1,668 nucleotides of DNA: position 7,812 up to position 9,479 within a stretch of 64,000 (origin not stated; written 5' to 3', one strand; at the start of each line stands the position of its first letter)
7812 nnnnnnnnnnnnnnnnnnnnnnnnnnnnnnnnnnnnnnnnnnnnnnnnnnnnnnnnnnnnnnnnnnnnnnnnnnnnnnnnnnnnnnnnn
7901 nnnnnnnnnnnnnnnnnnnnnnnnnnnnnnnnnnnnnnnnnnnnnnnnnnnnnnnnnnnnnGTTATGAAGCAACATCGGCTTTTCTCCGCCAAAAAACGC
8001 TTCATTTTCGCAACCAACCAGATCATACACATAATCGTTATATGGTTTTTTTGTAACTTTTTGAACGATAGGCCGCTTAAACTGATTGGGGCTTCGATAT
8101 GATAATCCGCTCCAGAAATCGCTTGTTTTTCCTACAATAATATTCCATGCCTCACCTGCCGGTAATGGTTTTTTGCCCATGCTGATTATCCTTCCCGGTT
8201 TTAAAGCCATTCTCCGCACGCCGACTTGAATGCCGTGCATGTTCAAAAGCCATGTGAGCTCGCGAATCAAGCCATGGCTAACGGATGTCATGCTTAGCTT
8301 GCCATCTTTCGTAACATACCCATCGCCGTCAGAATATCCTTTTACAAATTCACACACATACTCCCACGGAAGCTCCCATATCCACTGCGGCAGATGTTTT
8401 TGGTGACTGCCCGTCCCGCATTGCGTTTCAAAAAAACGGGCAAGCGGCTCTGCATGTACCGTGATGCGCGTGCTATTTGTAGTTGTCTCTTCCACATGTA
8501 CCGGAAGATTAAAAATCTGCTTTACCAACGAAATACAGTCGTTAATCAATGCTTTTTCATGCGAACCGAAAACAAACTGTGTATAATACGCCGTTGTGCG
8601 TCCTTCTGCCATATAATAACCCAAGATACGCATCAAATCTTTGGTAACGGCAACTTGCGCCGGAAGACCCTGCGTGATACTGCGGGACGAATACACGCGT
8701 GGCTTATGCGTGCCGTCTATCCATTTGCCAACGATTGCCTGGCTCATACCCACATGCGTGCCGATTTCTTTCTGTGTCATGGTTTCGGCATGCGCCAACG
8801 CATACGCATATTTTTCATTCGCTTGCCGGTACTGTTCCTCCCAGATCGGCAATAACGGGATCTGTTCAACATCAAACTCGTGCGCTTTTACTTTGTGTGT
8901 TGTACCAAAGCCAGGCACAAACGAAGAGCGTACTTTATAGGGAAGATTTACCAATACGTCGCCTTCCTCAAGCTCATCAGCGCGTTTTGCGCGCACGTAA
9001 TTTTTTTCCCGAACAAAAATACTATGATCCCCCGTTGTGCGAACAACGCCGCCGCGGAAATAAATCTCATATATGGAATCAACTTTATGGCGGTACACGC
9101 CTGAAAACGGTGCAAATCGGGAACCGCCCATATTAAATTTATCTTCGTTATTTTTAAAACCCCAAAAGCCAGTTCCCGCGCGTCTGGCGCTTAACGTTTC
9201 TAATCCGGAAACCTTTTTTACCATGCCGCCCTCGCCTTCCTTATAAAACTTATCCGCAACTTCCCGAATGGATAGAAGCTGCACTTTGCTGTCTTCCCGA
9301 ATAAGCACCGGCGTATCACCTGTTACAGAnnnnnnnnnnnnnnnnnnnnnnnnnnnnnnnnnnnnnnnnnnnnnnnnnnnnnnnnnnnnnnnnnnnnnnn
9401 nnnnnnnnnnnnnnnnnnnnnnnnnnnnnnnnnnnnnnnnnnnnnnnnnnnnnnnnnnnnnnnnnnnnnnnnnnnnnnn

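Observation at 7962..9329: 456-aa intein with a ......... endonuclease splitting the AAA+ domain of FtsH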

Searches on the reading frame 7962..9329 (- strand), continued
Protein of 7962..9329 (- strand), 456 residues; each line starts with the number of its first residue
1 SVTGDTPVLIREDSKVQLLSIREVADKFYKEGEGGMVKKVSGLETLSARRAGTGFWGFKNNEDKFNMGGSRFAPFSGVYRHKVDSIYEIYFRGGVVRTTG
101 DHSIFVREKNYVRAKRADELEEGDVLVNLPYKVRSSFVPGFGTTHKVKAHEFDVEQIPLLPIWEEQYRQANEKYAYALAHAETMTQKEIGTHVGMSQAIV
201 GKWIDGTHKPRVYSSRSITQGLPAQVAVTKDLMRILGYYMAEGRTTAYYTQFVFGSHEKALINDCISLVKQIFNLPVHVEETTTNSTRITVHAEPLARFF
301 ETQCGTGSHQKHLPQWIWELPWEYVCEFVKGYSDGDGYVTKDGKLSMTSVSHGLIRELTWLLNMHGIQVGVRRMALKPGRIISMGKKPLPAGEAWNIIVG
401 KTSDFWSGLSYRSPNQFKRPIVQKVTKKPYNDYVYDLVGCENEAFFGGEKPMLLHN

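Call 43: fold_search(model_id=the predicted structure, library=pdb)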
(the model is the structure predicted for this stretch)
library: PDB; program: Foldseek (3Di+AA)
matches with E <= 10: 843; with E <= 0.001: 69
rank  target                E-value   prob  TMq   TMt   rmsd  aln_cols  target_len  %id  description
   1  7qsu                  4.2e-22  1.00  0.60  0.73   8.2       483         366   18  Crystal structure of homing endonuclease-associated TliVMA intein (C1A, d333-339) (released 2022-03-30)
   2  2cw7                  8.3e-22  1.00  0.63  0.54   9.2       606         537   16  Crystal structure of intein homing endonuclease II (released 2006-04-18)
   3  7qss                  8.8e-22  1.00  0.58  0.62  11.7       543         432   15  Crystal structure of homing endonuclease-associated TliVMA intein (C1A) (released 2022-03-30)
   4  7qst                  4.1e-17  1.00  0.54  0.66   8.6       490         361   16  Crystal structure of homing endonuclease-associated PhoVMA intein (C1A) (released 2022-03-30)
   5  1dq3                  3.5e-15  1.00  0.57  0.57   7.0       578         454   12  CRYSTAL STRUCTURE OF AN ARCHAEAL INTEIN-ENCODED HOMING ENDONUCLEASE PI-PFUI (released 2000-07-05)
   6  1ef0_A                9.2e-12  1.00  0.43  0.46  24.2       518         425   12  CRYSTAL STRUCTURE OF PI-SCEI MINIPRECURSOR (released 2000-06-07)
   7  1vde_A                1.3e-11  1.00  0.43  0.45  23.1       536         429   12  PI-SCEI, A HOMING ENDONUCLEASE WITH PROTEIN SPLICING ACTIVITY (released 1998-04-08)
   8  1vde_B                7.8e-11  1.00  0.42  0.44  23.4       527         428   12  PI-SCEI, A HOMING ENDONUCLEASE WITH PROTEIN SPLICING ACTIVITY (released 1998-04-08)
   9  1um2_B                1.4e-10  1.00  0.42  0.45  23.6       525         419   13  Crystal Structure of the Vma1-Derived Endonuclease with the Ligated Extein Segment (released 2004-09-22)
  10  1jva_B                1.6e-10  1.00  0.41  0.43  24.8       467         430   13  CRYSTAL STRUCTURE OF THE VMA1-DERIVED ENDONUCLEASE BEARING THE N AND C EXTEIN PROPEPTIDES (released 2002-08-29)
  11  1lws_A                2.1e-10  1.00  0.43  0.45  24.6       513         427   14  Crystal structure of the intein homing endonuclease PI-SceI bound to its recognition sequence (released 2002-09-27)
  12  1jva_A                1.6e-09  1.00  0.44  0.46  24.4       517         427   12  CRYSTAL STRUCTURE OF THE VMA1-DERIVED ENDONUCLEASE BEARING THE N AND C EXTEIN PROPEPTIDES (released 2002-08-29)
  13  1ef0_B                2.2e-09  1.00  0.41  0.46  23.6       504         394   13  CRYSTAL STRUCTURE OF PI-SCEI MINIPRECURSOR (released 2000-06-07)
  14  1dfa                  4.7e-09  1.00  0.40  0.44  20.0       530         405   13  CRYSTAL STRUCTURE OF PI-SCEI IN C2 SPACE GROUP (released 1999-12-08)
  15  1lwt_A                5.3e-09  1.00  0.38  0.39  25.4       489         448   13  Crystal structure of the intein homing endonuclease PI-SceI bound to its substrate DNA (Ca2+ free) (released 2002-09-27)
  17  5o9j_B                8.8e-09  1.00  0.21  0.46   9.5       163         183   24  Crystal structure of transcription factor IIB Mja mini-intein (released 2017-11-01)
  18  5o9i_A                7.5e-08  1.00  0.23  0.58   3.8       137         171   27  Crystal structure of transcription factor IIB Mvu mini-intein (released 2017-11-01)
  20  5o9j_A                8.4e-08  1.00  0.20  0.44   9.5       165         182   24  Crystal structure of transcription factor IIB Mja mini-intein (released 2017-11-01)
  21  5o9i_B                9.9e-08  1.00  0.23  0.56   7.2       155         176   24  Crystal structure of transcription factor IIB Mvu mini-intein (released 2017-11-01)
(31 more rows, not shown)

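Call 59: find_related_loci(query=A2, collection=viral_contigs, flank=3000)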
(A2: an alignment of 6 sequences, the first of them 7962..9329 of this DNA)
Query A2 (456 aa) in viral_contigs; peptide patterns used: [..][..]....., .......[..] (x = any residue, [..] = any of these).
216 stretches matched a pattern; 67 encode a relative of the query (tblastn E <= 1e-3); 67 distinct loci.
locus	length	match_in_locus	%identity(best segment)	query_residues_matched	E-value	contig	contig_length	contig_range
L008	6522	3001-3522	32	200-367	1e-14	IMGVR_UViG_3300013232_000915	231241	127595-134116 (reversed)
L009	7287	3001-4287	24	1-418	3e-13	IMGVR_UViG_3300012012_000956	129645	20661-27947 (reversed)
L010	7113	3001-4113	23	1-367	5e-13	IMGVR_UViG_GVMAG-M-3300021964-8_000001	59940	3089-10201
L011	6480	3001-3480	28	213-367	6e-13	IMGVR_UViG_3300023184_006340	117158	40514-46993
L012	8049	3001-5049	22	1-367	1e-12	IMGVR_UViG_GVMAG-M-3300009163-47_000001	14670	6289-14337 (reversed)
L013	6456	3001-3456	28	222-367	2e-12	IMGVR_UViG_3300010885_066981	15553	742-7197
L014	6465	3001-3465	26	222-367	4e-12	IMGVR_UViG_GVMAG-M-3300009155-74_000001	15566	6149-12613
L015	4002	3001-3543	29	194-374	1e-11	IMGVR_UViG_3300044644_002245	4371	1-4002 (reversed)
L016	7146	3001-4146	20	1-363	1e-10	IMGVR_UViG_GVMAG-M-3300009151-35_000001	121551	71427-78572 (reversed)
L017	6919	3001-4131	22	1-367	6e-10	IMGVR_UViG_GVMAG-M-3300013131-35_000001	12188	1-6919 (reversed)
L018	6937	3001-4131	22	1-367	6e-10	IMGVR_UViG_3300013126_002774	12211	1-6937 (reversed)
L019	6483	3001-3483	24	216-367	2e-9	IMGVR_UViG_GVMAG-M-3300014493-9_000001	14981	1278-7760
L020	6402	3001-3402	29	235-367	3e-9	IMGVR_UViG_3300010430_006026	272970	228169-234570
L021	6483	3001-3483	24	216-367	2e-9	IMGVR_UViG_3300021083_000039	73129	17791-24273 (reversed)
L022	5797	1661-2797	25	1-367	2e-10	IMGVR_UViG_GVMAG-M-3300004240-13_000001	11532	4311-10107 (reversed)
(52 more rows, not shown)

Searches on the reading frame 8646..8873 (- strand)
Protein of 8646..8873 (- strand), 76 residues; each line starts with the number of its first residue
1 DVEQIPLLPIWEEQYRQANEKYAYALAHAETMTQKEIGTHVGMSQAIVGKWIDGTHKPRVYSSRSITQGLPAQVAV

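Call 44: search_protein_families(library=pfam, proteins=[window:8646-8873:-], max_evalue=10)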
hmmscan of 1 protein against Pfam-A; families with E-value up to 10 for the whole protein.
seq(76 aa): 5 families
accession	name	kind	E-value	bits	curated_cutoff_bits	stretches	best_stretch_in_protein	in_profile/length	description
PF13518.12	HTH_28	-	0.025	15.1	25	1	26-53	7-34/52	Helix-turn-helix domain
PF01047.28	MarR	-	0.029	14.7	24.6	1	26-53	12-39/59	MarR family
PF01381.28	HTH_3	-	0.034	14.6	23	1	31-59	9-37/55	Helix-turn-helix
PF04545.22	Sigma70_r4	-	0.16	12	24.1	1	29-45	18-34/50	Sigma-70, region 4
PF16020.10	Deltameth_res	-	0.35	11.2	27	1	11-27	10-26/52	Deltamethrin resistance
